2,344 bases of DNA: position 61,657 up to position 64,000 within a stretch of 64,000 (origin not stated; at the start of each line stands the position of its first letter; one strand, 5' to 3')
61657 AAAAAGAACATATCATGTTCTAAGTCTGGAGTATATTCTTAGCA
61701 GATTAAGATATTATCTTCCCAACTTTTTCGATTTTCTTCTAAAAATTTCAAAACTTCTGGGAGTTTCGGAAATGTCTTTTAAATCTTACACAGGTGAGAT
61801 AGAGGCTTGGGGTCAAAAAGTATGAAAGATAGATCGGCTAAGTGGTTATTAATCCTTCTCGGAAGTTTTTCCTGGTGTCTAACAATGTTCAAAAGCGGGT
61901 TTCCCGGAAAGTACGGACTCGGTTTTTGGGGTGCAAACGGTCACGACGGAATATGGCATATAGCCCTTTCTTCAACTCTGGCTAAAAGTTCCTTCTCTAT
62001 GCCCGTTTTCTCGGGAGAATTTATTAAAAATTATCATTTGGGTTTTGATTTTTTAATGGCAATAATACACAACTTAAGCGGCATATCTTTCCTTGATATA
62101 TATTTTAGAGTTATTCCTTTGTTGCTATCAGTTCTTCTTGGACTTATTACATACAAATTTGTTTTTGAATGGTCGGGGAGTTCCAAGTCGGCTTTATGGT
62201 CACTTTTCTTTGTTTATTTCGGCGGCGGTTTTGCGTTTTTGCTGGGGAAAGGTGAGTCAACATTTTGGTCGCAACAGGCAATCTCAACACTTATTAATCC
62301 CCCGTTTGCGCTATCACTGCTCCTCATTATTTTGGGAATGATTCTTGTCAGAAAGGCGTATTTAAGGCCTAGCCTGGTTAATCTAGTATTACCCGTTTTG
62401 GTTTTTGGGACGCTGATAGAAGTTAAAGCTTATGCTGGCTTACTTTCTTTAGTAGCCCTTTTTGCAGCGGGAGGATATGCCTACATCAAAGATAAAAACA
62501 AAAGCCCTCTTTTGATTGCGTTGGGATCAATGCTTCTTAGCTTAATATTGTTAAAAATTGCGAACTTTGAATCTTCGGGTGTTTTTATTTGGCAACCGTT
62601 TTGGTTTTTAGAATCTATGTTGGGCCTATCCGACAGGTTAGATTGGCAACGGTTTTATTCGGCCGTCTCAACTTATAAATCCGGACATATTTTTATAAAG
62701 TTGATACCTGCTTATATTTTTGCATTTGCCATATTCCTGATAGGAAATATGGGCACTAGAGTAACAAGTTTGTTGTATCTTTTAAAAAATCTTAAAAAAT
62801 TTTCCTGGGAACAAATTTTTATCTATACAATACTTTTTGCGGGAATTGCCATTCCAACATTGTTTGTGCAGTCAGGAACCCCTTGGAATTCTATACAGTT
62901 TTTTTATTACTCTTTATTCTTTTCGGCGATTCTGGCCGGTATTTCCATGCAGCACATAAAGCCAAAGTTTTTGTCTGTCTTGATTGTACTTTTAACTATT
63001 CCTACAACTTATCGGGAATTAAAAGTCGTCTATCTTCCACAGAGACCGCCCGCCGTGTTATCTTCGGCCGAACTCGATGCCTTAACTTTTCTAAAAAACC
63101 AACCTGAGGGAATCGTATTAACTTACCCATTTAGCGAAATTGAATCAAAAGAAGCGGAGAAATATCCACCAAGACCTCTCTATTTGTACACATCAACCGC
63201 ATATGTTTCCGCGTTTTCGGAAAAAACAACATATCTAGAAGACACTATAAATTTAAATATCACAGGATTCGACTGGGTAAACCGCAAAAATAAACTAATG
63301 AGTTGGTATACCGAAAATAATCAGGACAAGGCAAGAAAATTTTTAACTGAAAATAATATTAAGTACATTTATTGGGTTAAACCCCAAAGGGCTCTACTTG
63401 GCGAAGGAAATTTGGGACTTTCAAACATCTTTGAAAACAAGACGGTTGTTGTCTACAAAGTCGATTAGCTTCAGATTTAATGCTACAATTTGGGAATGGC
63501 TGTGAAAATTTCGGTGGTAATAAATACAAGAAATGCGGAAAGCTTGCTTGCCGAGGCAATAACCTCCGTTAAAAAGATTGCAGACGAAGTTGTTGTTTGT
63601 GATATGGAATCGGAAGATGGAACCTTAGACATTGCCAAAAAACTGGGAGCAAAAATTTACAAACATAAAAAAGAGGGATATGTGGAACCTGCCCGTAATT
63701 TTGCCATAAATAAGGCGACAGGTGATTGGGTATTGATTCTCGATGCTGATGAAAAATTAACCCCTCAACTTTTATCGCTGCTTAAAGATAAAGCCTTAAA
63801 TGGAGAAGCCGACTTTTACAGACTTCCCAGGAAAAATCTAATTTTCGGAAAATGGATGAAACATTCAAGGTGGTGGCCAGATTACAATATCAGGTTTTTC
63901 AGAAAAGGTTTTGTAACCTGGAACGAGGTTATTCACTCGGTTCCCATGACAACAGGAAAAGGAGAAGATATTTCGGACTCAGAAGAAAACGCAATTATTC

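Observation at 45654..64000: Very dense extracytoplasmic glycosylation machinery: 3 polyprenol-P-sugar synthases plus at least 7 GT-C-like membrane transferases, a flippase and a methyltransferase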

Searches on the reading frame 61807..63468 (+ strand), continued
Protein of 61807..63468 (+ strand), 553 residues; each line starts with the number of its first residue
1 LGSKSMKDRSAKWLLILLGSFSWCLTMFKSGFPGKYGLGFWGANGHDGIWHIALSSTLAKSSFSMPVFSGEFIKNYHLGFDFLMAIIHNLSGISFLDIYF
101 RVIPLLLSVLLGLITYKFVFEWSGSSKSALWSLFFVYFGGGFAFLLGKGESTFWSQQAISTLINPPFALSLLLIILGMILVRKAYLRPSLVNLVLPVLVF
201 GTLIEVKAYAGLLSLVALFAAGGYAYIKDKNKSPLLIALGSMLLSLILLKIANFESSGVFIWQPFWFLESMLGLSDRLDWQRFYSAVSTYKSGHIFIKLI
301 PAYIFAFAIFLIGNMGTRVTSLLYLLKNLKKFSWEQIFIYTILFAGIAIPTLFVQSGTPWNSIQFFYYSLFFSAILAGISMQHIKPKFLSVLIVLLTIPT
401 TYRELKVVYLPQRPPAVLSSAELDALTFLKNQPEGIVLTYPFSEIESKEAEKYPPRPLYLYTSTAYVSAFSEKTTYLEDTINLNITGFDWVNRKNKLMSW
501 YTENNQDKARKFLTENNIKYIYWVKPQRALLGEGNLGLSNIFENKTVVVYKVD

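Call 60: find_encoding_contigs(protein=P0092, flank=10000, max_places=1)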
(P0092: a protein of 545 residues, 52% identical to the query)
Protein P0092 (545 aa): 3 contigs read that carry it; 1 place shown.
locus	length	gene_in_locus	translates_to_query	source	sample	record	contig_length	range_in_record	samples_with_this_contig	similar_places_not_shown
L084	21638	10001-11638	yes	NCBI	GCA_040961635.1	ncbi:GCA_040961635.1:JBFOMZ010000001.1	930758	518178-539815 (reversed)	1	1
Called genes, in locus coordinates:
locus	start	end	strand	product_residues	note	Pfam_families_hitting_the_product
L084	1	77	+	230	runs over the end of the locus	PF00657:Lipase_GDSL, PF13472:Lipase_GDSL_2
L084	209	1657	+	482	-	PF02366:PMT, PF13231:PMT_2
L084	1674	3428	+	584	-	PF02366:PMT (weak)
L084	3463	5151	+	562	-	PF10131:PTPS_related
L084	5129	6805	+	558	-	-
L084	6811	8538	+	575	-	PF09586:YfhO, PF10131:PTPS_related (faint)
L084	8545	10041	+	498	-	PF01943:Polysacc_synt, PF13440:Polysacc_synt_3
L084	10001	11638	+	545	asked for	-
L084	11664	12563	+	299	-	PF00535:Glycos_transf_2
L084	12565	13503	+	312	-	PF00535:Glycos_transf_2, PF13641:Glyco_tranf_2_3, PF13632:Glyco_trans_2_3 (weak)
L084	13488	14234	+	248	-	-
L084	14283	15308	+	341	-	PF00534:Glycos_transf_1, PF13692:Glyco_trans_1_4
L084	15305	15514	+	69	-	-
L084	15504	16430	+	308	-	PF00535:Glycos_transf_2, PF10111:Glyco_tranf_2_2 (faint), PF13641:Glyco_tranf_2_3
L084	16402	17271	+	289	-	PF00535:Glycos_transf_2, PF10111:Glyco_tranf_2_2 (faint), PF13641:Glyco_tranf_2_3, PF13632:Glyco_trans_2_3 (weak)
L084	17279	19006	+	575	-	PF13231:PMT_2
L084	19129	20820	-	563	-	PF02366:PMT (weak), PF13231:PMT_2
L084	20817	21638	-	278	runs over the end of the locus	-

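Call 61: find_encoding_contigs(protein=P0043, flank=10000, max_places=1)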
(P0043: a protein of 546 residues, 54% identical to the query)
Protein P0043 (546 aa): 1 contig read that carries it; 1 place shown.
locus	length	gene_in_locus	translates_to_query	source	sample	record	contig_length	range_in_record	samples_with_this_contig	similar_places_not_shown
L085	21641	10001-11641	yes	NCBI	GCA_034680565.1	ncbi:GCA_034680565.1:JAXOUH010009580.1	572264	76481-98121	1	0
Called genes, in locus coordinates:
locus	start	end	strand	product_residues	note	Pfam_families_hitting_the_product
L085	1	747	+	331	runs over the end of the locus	PF01368:DHH, PF02272:DHHA1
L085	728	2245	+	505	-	PF13231:PMT_2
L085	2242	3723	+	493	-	PF13231:PMT_2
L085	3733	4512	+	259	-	PF03372:Exo_endo_phos (weak)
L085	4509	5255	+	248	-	PF00535:Glycos_transf_2, PF10111:Glyco_tranf_2_2 (weak), PF13641:Glyco_tranf_2_3 (weak)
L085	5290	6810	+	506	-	PF02366:PMT (weak), PF13231:PMT_2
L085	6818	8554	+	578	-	-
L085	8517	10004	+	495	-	PF01943:Polysacc_synt, PF13440:Polysacc_synt_3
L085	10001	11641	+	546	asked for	-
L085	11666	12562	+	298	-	PF00535:Glycos_transf_2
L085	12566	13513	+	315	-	PF00535:Glycos_transf_2, PF10111:Glyco_tranf_2_2 (weak), PF13641:Glyco_tranf_2_3, PF13632:Glyco_trans_2_3 (weak)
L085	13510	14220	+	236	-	PF00535:Glycos_transf_2, PF10111:Glyco_tranf_2_2 (faint)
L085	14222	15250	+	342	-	PF13439:Glyco_transf_4 (faint), PF00534:Glycos_transf_1, PF13692:Glyco_trans_1_4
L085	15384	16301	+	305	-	PF00535:Glycos_transf_2, PF10111:Glyco_tranf_2_2 (faint), PF13641:Glyco_tranf_2_3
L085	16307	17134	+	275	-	PF00535:Glycos_transf_2, PF10111:Glyco_tranf_2_2, PF13641:Glyco_tranf_2_3, PF13632:Glyco_trans_2_3 (weak)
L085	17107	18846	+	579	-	PF02366:PMT (weak), PF13231:PMT_2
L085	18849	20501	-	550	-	PF02366:PMT (weak), PF13231:PMT_2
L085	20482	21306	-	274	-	-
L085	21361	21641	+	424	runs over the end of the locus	PF03155:Alg6_Alg8 (faint)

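Call 72: search_protein_representatives(alignment_id=A1)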
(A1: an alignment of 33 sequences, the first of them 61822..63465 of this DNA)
Query: 33 sequences, 559 profile positions. Proteins with E-value up to 0.001 (for the whole library): 1568; up to 1e-10: 1247; up to 1e-30: 754. The best 150 are listed.
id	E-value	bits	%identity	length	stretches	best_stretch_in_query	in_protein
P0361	2.4e-251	851.7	-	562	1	8-559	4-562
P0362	8.7e-244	826.8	-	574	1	9-557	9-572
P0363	1.2e-240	816.4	-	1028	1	2-559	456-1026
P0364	5.3e-233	791.2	-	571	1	7-558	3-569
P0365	1.2e-201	687.6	-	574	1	1-558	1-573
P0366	7.5e-195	665.2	-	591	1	9-559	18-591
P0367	1.6e-190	650.9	-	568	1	1-558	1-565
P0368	4.2e-188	642.9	-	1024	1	6-558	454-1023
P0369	9.6e-188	641.7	-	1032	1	11-558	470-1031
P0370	1.6e-182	624.5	-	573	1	12-550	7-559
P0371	2.3e-176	604.2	-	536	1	9-553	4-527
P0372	1.3e-175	601.6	-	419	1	151-559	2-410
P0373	9.9e-174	595.5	-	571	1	1-557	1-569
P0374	7.5e-172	589.3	-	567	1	10-557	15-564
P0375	4.4e-171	586.8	-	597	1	16-557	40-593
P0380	1.8e-160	551.8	-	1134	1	6-558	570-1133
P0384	3.2e-150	517.9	-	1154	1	6-558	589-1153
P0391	4.8e-143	494.2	-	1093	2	235-557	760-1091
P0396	1.4e-139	482.7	-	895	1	10-558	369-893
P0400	1.2e-134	466.4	-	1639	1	13-558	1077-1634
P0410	7.0e-124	430.9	-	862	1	16-558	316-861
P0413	5.2e-122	424.8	-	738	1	10-558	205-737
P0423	9.5e-119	414.0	-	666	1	10-559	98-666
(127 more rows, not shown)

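Call 73: search_protein_families(library=pfam, proteins=[P0363, P0380, P0384, P0400, P0396, P0410, P0413, P0423, P0391], max_evalue=0.001)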
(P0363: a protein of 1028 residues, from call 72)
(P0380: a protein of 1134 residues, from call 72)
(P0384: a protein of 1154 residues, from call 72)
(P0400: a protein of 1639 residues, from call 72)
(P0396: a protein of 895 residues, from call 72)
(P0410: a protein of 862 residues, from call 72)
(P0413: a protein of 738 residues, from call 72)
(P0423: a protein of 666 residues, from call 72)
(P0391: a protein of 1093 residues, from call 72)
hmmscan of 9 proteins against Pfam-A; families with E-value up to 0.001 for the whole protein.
P0363 (1028 aa): 0 families

P0380 (1134 aa): 0 families

P0384 (1154 aa): 0 families

P0400 (1639 aa): 2 families
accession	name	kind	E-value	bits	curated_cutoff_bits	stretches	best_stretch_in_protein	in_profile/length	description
PF13440.11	Polysacc_synt_3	-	9.5e-55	186.3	23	1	50-333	2-283/293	Polysaccharide biosynthesis protein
PF01943.22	Polysacc_synt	-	3.6e-27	95.9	28.2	1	27-294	3-274/274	Polysaccharide biosynthesis protein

P0396 (895 aa): 0 families

P0410 (862 aa): 0 families

P0413 (738 aa): 0 families

P0423 (666 aa): 0 families

P0391 (1093 aa): 0 families

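Call 85: search_protein_families(library=pfam, proteins=[window:61822-63465:+], max_evalue=5)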
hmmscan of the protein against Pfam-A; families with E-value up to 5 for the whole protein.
window:61822-63465:+ (548 aa): 2 families
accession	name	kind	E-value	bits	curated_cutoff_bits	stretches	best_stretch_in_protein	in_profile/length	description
PF12784.13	PDDEXK_2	-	0.11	12.6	27.4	1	439-516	72-150/229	PD-(D/E)XK nuclease family transposase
PF07051.17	OCIA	-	0.66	10.5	25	1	94-144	22-70/87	Ovarian carcinoma immunoreactive antigen (OCIA)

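Call 86: list_cluster_members(proteins=[P0001, P0241, P0003])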
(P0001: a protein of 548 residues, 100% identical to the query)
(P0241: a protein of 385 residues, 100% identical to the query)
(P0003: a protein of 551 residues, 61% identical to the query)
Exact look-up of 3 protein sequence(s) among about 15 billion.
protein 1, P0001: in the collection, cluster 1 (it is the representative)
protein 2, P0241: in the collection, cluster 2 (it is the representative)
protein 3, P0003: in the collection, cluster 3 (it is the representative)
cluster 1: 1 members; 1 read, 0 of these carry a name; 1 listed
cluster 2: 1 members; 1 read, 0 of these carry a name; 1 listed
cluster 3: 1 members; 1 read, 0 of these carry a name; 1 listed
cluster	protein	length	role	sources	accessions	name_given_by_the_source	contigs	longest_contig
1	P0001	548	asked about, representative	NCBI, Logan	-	-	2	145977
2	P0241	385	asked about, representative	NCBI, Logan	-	-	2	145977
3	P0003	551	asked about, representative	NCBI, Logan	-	-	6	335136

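Call 95: search_protein_families(library=ncbifam, proteins=[L002:11675-12568:+, L002:12568-13506:+, L002:13506-14207:+, L002:14207-15226:+, L002:15239-16156:+, L002:16160-16996:+, window:61822-63465:+], max_evalue=0.0001)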
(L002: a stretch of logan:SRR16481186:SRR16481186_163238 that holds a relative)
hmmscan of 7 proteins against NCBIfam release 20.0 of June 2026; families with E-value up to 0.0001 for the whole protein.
L002:11675-12568:+ (298 aa): 10 families
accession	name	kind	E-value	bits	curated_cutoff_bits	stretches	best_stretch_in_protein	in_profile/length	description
TIGR04283.1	glyco_like_mftF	equivalog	8.6e-11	41.8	182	1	5-100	1-97/221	TIGR04283 family arsenosugar biosynthesis glycosyltransferase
NF050050.1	ProtGlycPglI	equivalog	6.4e-09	35.6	500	1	4-103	3-111/306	GalNAc(5)-diNAcBac-PP-undecaprenol beta-1,3-glucosyltransferase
TIGR04182.1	glyco_TIGR04182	equivalog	1.2e-08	34.8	325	1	5-106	2-103/293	S-layer glycoprotein N-glycosyltransferase AglJ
NF007482.0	PRK10073.1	equivalog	3e-08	33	423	1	3-106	6-116/334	glycosyltransferase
NF010496.0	PRK13915.1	equivalog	1.1e-07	31.2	262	1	3-59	31-93/307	glucosyl-3-phosphoglycerate synthase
NF041875.1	EPS_EpsD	equivalog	4.9e-06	26.2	370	1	5-94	1-98/325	exopolysaccharide biosynthesis glycosyltransferase EpsD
NF047683.1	TeichurnBiosyTuaG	equivalog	1.6e-05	24.7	400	1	4-93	7-104/252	teichuronic acid biosynthesis protein TuaG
NF038299.1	EPS_HpsN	equivalog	2.9e-05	23.2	425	1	4-94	2-100/317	hormogonium polysaccharide biosynthesis glycosyltransferase HpsN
NF041391.1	DPhHxTase_Halo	equivalog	4.5e-05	22.5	375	1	17-88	9-81/213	dolichyl-phosphate hexose transferase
TIGR04195.1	S_glycosyl_SunS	equivalog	7.3e-05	21.8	350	0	5-86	59-142/421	SunS family peptide S-glycosyltransferase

L002:12568-13506:+ (313 aa): 10 families
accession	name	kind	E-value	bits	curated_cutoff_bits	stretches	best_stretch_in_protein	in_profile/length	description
TIGR01556.1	rhamnosyltran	subfamily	5.9e-18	65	200.55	2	36-128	21-112/281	rhamnosyltransferase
TIGR03937.1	PgaC_IcaA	equivalog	2.9e-10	39.7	422.3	1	4-123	44-158/407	poly-beta-1,6-N-acetyl-D-glucosamine synthase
NF041875.1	EPS_EpsD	equivalog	2e-08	34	370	1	7-113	1-102/325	exopolysaccharide biosynthesis glycosyltransferase EpsD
NF007482.0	PRK10073.1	equivalog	2.4e-08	33.4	423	1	2-118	3-113/334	glycosyltransferase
NF050113.1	gal_furan_GlfT1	equivalog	5.3e-08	32.5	330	1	37-117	29-107/290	galactofuranosyltransferase GlfT1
NF047683.1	TeichurnBiosyTuaG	equivalog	1.8e-07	31.1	400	1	2-144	3-141/252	teichuronic acid biosynthesis protein TuaG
NF047588.1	GlcsyltransPgfSStrep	equivalog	2.5e-07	30.2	500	1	6-114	2-109/308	glycosyltransferase PgfS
NF038302.1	EPS_HpsE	equivalog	1.2e-05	24.5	300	1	6-127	2-123/307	hormogonium polysaccharide biosynthesis glycosyltransferase HpsE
NF038299.1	EPS_HpsN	equivalog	1.7e-05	24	425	0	6-246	2-228/317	hormogonium polysaccharide biosynthesis glycosyltransferase HpsN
NF050050.1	ProtGlycPglI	equivalog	1.9e-05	24.2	500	1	6-115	3-108/306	GalNAc(5)-diNAcBac-PP-undecaprenol beta-1,3-glucosyltransferase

L002:13506-14207:+ (234 aa): 0 families

L002:14207-15226:+ (340 aa): 13 families
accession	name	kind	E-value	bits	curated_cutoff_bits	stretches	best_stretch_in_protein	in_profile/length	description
TIGR04157.1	glyco_rSAM_CFB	subfamily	5.2e-10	38.9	400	1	111-326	167-382/406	TIGR04157 family glycosyltransferase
TIGR03999.1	thiol_BshA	equivalog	1.5e-08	33.9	273.7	1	148-331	193-361/375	N-acetyl-alpha-D-glucosaminyl L-malate synthase BshA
NF050056.1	ProtGlycPglH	equivalog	4.8e-08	32.5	600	1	134-340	156-350/354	GalNAc-alpha-(1->4)-GalNAc-alpha-(1->3)-diNAcBac-PP-undecaprenol alpha-1,4-N-acetyl-D-galactosaminyltransferase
TIGR02470.1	sucr_synth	equivalog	6.1e-08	31.2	810.4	1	251-305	648-702/784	sucrose synthase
NF041876.1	EPS_EpsE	equivalog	1.6e-07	30.9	400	1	158-298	215-347/389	exopolysaccharide biosynthesis GT4 family glycosyltransferase EpsE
NF041010.1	glycosy_Agl16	equivalog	2.3e-07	30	575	0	256-329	263-337/352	glycosylation protein Agl16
NF007396.0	PRK09922.1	equivalog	3.3e-07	29.5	385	1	115-312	138-328/361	lipopolysaccharide 1,6-galactosyltransferase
TIGR02472.1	sucr_P_syn_N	equivalog_domain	7.3e-07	28.4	576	1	251-318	345-415/439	sucrose-phosphate synthase, putative, glycosyltransferase domain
NF049988.1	MGlcDAGSynMgs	equivalog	5.2e-06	26.1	400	1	151-338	210-382/398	alpha-monoglucosyldiacylglycerol synthase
TIGR02149.1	glgA_Coryne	subfamily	7.6e-06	25.3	302.4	1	146-323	196-360/391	glycogen synthase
TIGR04063.1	stp3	hypoth_equivalog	1e-05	24.6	442.05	1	172-304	228-352/397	TIGR04063 family PEP-CTERM/XrtA system glycosyltransferase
TIGR03449.1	mycothiol_MshA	equivalog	2.9e-05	23.1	462.5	1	153-331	219-391/406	D-inositol-3-phosphate glycosyltransferase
TIGR03088.1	stp2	hypoth_equivalog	5.4e-05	22.4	409.05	0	162-313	199-341/374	TIGR03088 family PEP-CTERM/XrtA system glycosyltransferase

L002:15239-16156:+ (306 aa): 16 families
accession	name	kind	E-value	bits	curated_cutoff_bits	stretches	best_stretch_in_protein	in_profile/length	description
TIGR03965.1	mycofact_glyco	equivalog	3.1e-28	98.9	280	1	9-225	71-289/467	mycofactocin biosynthesis glycosyltransferase MftF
NF041875.1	EPS_EpsD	equivalog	3e-17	63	370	1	14-223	1-214/325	exopolysaccharide biosynthesis glycosyltransferase EpsD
TIGR04283.1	glyco_like_mftF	equivalog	2.7e-15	56.6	182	1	14-206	1-176/221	TIGR04283 family arsenosugar biosynthesis glycosyltransferase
NF007482.0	PRK10073.1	equivalog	6.2e-15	55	423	1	8-103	2-95/334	glycosyltransferase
TIGR03937.1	PgaC_IcaA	equivalog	9.3e-15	54.5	422.3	1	7-113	40-145/407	poly-beta-1,6-N-acetyl-D-glucosamine synthase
TIGR01556.1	rhamnosyltran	subfamily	2.3e-10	40.1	200.55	1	44-218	20-202/281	rhamnosyltransferase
NF038299.1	EPS_HpsN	equivalog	4e-09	35.9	425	0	13-123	2-112/317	hormogonium polysaccharide biosynthesis glycosyltransferase HpsN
NF047683.1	TeichurnBiosyTuaG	equivalog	1.6e-08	34.5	400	1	9-133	3-125/252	teichuronic acid biosynthesis protein TuaG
NF047588.1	GlcsyltransPgfSStrep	equivalog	2e-08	33.8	500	1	13-107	2-99/308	glycosyltransferase PgfS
NF041394.1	GtaseAglG_Halo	equivalog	1.9e-06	27.4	440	1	44-182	31-176/304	glucosyl-dolichyl phosphate glucuronosyltransferase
NF007986.1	PRK10714.1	equivalog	4.9e-06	25.8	529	1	11-104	5-101/316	undecaprenyl-phosphate 4-deoxy-4-formamido-L-arabinose transferase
NF053739.1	GlytfEpsEBac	equivalog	7e-06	25.2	450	1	13-126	2-115/265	glycosyltransferase EpsE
NF050819.1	PolSacchBiosHfsG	equivalog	9.4e-06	25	500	1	32-120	25-119/302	polysaccharide biosynthesis protein HfsG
NF038302.1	EPS_HpsE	equivalog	1.5e-05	24.1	300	1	13-118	2-111/307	hormogonium polysaccharide biosynthesis glycosyltransferase HpsE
TIGR04009.1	wcaE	equivalog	3.2e-05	23.3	369.2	1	38-111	26-100/248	colanic acid biosynthesis glycosyltransferase WcaE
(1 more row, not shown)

L002:16160-16996:+ (279 aa): 17 families
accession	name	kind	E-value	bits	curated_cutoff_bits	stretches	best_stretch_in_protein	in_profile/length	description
TIGR03111.1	glyc2_xrt_Gpos1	hypoth_equivalog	2.6e-16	59.5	363.95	1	5-120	51-164/439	TIGR03111 family XrtG-associated glycosyltransferase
TIGR01556.1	rhamnosyltran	subfamily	3e-15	56.2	200.55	1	30-232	18-207/281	rhamnosyltransferase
TIGR03965.1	mycofact_glyco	equivalog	4.9e-14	52.1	280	1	4-235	75-290/467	mycofactocin biosynthesis glycosyltransferase MftF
NF038302.1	EPS_HpsE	equivalog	4.1e-12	45.7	300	1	4-225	2-222/307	hormogonium polysaccharide biosynthesis glycosyltransferase HpsE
NF007482.0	PRK10073.1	equivalog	4.9e-12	45.5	423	1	4-115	7-113/334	glycosyltransferase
TIGR04283.1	glyco_like_mftF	equivalog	1.8e-11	44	182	1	5-127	1-113/221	TIGR04283 family arsenosugar biosynthesis glycosyltransferase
NF047683.1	TeichurnBiosyTuaG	equivalog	4.5e-11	42.9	400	1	5-129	8-129/252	teichuronic acid biosynthesis protein TuaG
NF050050.1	ProtGlycPglI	equivalog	5.8e-11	42.3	500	1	5-133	4-128/306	GalNAc(5)-diNAcBac-PP-undecaprenol beta-1,3-glucosyltransferase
TIGR03937.1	PgaC_IcaA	equivalog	6.8e-11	41.8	422.3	1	6-121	48-159/407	poly-beta-1,6-N-acetyl-D-glucosamine synthase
NF041875.1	EPS_EpsD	equivalog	9.3e-11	41.7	370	1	5-123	1-115/325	exopolysaccharide biosynthesis glycosyltransferase EpsD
TIGR04009.1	wcaE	equivalog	2.2e-09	37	369.2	1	5-130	3-125/248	colanic acid biosynthesis glycosyltransferase WcaE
NF053739.1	GlytfEpsEBac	equivalog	4.1e-09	35.8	450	1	6-131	4-126/265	glycosyltransferase EpsE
TIGR04242.1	nodulat_NodC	equivalog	1.8e-07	30.5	550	1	9-119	54-160/395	chitooligosaccharide synthase NodC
NF041394.1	GtaseAglG_Halo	equivalog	3.1e-06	26.7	440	1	16-122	16-117/304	glucosyl-dolichyl phosphate glucuronosyltransferase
NF045692.1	OglycostaseCruG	equivalog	3.3e-05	23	600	1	5-116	43-156/386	2'-O-glycosyltransferase CruG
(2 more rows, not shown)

window:61822-63465:+ (548 aa): 0 families

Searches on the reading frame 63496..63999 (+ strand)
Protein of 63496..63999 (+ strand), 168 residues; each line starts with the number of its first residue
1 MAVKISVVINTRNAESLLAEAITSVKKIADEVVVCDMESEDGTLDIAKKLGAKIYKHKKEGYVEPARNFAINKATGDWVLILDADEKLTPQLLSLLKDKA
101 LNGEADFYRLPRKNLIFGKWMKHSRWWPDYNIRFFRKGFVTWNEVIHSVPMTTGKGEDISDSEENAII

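Call 9: search_protein_families(library=pfam, proteins=[window:63496-63999:+], max_evalue=0.01)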
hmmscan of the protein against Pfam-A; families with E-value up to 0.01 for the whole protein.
window:63496-63999:+ (168 aa): 3 families
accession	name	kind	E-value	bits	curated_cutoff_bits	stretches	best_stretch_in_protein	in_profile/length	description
PF00535.33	Glycos_transf_2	-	1.1e-22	81.2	23.3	1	6-139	1-142/168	Glycosyl transferase family 2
PF13704.12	Glyco_tranf_2_4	-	6.6e-07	30.2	27.5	1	12-88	1-84/98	Glycosyl transferase family 2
PF13641.12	Glyco_tranf_2_3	-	2.6e-05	24.8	27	1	5-94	3-105/230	Glycosyltransferase like family 2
